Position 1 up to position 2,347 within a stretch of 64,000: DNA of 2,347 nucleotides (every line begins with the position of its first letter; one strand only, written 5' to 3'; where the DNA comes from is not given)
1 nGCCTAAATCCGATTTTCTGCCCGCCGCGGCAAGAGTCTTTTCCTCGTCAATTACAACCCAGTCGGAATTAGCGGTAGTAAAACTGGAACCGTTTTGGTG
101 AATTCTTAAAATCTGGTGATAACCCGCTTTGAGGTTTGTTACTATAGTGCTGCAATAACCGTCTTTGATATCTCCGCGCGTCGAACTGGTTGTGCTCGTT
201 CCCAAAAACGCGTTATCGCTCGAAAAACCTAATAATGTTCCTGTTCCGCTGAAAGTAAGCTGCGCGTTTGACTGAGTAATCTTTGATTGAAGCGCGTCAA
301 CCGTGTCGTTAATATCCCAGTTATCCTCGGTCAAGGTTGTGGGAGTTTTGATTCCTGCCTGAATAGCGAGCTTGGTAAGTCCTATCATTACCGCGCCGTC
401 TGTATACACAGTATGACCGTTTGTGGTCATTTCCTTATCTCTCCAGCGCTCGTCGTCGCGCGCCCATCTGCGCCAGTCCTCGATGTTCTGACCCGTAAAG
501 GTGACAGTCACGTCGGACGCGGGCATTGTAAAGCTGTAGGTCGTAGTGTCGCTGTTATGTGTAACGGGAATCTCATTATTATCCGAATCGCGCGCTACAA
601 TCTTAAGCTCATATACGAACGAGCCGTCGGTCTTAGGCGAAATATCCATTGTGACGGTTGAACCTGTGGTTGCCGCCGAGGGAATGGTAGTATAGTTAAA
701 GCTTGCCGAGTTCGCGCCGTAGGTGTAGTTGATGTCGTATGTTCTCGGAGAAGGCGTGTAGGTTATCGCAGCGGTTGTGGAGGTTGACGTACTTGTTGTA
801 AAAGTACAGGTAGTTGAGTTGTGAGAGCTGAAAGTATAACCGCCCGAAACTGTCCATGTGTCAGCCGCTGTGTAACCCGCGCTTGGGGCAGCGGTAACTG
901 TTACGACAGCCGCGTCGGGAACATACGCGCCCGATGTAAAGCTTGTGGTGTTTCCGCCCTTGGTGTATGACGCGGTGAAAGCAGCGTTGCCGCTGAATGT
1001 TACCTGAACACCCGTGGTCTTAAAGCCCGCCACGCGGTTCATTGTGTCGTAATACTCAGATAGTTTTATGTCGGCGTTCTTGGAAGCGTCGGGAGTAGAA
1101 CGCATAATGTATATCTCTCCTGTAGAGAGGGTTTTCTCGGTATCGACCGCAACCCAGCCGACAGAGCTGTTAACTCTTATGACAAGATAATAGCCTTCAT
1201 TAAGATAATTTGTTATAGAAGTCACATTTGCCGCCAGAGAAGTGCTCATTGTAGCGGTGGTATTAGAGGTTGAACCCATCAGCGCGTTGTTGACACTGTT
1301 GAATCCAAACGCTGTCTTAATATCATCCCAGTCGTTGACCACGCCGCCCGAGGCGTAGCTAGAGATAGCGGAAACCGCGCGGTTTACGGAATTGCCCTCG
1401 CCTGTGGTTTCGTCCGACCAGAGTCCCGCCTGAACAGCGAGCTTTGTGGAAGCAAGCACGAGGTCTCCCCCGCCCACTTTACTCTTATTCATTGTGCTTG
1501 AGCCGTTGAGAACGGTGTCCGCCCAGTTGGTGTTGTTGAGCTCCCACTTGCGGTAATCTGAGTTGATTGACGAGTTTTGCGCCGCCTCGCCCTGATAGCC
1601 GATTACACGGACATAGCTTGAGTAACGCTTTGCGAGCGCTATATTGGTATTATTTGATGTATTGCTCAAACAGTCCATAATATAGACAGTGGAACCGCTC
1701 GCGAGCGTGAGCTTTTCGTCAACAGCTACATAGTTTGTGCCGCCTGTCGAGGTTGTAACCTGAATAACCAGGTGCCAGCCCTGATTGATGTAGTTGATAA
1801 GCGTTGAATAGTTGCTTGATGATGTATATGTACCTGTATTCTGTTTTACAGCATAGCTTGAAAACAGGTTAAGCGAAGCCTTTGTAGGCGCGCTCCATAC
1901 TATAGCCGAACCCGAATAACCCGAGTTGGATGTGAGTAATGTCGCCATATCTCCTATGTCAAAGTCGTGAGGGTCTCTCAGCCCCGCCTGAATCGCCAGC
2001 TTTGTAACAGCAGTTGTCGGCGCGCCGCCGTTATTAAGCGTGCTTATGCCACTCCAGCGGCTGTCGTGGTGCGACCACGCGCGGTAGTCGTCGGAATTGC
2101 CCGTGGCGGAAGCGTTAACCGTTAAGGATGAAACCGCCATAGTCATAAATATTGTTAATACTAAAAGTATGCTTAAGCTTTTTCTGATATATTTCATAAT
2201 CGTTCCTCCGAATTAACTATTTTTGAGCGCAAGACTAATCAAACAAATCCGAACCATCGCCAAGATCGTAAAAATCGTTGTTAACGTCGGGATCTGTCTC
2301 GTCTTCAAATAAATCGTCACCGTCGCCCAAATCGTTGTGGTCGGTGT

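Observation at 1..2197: Secreted protein with three tandem C39-like domains that have each lost both catalytic residues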

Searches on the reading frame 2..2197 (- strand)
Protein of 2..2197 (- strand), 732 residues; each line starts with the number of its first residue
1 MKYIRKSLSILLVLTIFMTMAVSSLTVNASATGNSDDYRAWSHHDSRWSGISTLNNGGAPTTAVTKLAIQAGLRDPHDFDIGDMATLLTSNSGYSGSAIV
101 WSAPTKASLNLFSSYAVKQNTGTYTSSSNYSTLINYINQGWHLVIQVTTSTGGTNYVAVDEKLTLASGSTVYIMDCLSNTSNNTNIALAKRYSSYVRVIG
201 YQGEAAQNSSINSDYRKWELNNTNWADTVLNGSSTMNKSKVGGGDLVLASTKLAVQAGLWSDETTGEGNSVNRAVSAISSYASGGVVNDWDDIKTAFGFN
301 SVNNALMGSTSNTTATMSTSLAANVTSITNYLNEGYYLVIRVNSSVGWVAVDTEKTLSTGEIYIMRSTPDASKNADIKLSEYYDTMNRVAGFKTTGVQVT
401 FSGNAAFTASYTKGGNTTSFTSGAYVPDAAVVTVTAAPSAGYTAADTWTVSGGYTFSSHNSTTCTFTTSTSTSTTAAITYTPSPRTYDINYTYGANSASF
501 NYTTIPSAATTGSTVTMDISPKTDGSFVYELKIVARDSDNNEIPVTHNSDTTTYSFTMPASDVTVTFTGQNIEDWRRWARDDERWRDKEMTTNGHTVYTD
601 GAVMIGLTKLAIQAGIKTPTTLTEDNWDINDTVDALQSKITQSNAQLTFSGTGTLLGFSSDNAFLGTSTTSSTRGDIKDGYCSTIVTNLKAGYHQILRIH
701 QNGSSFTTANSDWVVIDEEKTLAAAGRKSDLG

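Call 8: search_protein_families(library=pfam, proteins=[window:2-2197:-], max_evalue=10)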
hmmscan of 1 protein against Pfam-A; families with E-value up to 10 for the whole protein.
window:2-2197:- (732 aa): 1 family
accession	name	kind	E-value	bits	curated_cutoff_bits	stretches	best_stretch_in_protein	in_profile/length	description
PF18998.6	Flg_new_2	-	0.013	16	23.6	2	410-476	6-67/73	Divergent InlB B-repeat domain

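Call 9: search_protein_families(library=ncbifam, proteins=[window:2-2197:-], max_evalue=10)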
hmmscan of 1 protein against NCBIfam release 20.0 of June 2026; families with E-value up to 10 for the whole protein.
window:2-2197:- (732 aa): 0 families

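Call 10: search_solved_structures(query=window:2-2197:-, max_evalue=10, show_alignments=3)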
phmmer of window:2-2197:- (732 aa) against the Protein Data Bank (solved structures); distinct sequences matched with E-value up to 10: 1.
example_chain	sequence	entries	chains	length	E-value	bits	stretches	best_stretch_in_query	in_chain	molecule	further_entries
6msv_A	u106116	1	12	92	0.37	12.8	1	468-547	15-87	Fibronectin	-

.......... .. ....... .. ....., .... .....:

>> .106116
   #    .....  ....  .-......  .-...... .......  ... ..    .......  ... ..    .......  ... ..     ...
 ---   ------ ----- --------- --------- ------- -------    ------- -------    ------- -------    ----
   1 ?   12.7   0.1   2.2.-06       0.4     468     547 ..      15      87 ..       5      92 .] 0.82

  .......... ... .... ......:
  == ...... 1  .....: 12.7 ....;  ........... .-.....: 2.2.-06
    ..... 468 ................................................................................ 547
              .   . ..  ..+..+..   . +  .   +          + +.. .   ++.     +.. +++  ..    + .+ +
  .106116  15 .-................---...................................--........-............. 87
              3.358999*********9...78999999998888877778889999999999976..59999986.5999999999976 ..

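Call 12: find_homologous_proteins(query=window:2-2197:-, max_evalue=0.001)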
Query window:2-2197:- (732 aa): 3 proteins with E <= 0.001 among 8000 candidates.
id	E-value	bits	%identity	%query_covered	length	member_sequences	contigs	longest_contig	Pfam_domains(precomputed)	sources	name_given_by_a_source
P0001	1.1e-183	631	52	86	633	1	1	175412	-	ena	-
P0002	3.0e-138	481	45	55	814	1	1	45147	PF18998.7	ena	-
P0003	3.4e-16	77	36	23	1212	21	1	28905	PF07679.23,PF13927.13,PF26654.1,PF24316.2,PF14200.13,PF21471.4,PF00652.29,PF02012.27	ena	-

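Call 29: find_related_loci(query=window:2-2197:-, collection=genome_contigs, flank=8000)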
Query window:2-2197:- (732 aa) in genome_contigs; peptide patterns used: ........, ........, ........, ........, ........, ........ (x = any residue, [..] = any of these).
15 stretches matched a pattern; 1 encode a relative of the query (tblastn E <= 1e-3); 1 distinct loci.
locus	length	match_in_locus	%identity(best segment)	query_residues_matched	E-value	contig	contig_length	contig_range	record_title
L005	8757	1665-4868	61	1-723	0e+0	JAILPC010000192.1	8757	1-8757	MAG: Ruminococcus sp. isolate RUI322 k141_2190061_flag=1_multi=8.0000_len=8757, whole genome shotgun sequence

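Call 62: find_encoding_contigs(protein=P0002, flank=10000, max_places=3)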
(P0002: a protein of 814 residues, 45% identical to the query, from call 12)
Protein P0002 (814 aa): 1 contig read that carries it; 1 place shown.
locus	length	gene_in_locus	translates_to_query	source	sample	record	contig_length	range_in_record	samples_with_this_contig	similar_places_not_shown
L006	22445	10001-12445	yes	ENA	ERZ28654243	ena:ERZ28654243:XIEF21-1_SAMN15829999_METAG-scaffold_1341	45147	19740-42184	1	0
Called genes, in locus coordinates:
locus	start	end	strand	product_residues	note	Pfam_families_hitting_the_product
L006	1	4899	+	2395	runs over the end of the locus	-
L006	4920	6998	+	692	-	-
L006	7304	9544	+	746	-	PF04231:Endonuclease_1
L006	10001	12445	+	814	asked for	PF18998:Flg_new_2 (weak)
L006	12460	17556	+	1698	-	-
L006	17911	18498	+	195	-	-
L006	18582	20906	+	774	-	PF04231:Endonuclease_1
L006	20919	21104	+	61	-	-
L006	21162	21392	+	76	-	-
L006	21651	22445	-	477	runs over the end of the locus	-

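Call 63: find_encoding_contigs(protein=P0001, flank=10000, max_places=3)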
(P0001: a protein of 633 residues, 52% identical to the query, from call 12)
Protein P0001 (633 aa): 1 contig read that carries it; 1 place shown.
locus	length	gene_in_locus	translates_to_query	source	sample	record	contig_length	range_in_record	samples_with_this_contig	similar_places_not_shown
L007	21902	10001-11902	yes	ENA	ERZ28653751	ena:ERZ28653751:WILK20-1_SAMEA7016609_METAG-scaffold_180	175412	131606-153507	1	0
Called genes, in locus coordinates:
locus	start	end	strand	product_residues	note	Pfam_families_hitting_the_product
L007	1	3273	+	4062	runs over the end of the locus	PF12799:LRR_4 (faint), PF13306:LRR_5, PF13855:LRR_8 (faint), PF23952:LRR_EndoS (faint), PF13306:LRR_5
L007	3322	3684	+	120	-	PF00404:Dockerin_1 (weak)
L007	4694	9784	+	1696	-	PF13306:LRR_5, PF13855:LRR_8 (faint), PF13306:LRR_5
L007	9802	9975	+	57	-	-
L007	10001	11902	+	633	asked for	-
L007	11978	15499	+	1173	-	-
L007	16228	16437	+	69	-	-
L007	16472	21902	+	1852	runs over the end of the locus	PF18998:Flg_new_2 (faint)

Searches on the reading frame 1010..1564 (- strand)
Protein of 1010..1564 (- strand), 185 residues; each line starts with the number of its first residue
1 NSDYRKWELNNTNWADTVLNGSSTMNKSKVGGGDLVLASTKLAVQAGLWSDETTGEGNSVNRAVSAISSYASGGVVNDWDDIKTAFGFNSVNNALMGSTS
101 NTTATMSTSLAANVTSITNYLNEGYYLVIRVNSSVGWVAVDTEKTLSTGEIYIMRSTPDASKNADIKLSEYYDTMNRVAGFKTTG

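Call 19: search_protein_families(library=pfam, proteins=[window:1010-1564:-], max_evalue=10)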
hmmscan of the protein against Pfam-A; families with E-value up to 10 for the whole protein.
seq(185 aa): 0 families

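Call 59: predict_structure(alignment_id=A4)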
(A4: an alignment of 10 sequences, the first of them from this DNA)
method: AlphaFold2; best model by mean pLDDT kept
length: 185 residues; sequences in the alignment: 10
mean_pLDDT: 84.4   pTM: 0.86
mean pLDDT of the five models: 84.4, 81.4, 81.4, 81.0, 80.4
residues with pLDDT >= 90: 79; 70-90: 77; 50-70: 29; < 50: 0
segments of 3 or more residues with pLDDT < 50: none
pLDDT, mean of each block of 10 residues (from residue 1): 89 87 73 86 94 82 85 68 89 69 66 89 94 82 96 92 92 87 83
secondary structure, 60 per line:
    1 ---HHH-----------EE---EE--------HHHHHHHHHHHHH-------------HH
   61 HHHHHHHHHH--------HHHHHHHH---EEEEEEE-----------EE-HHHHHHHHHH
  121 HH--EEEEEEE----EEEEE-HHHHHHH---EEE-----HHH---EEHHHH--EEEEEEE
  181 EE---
elements in order: H33-45 H59-70 H79-86 E90-96 H111-122 E125-131 E136-140 H142-148 E152-154 H168-171 E174-182
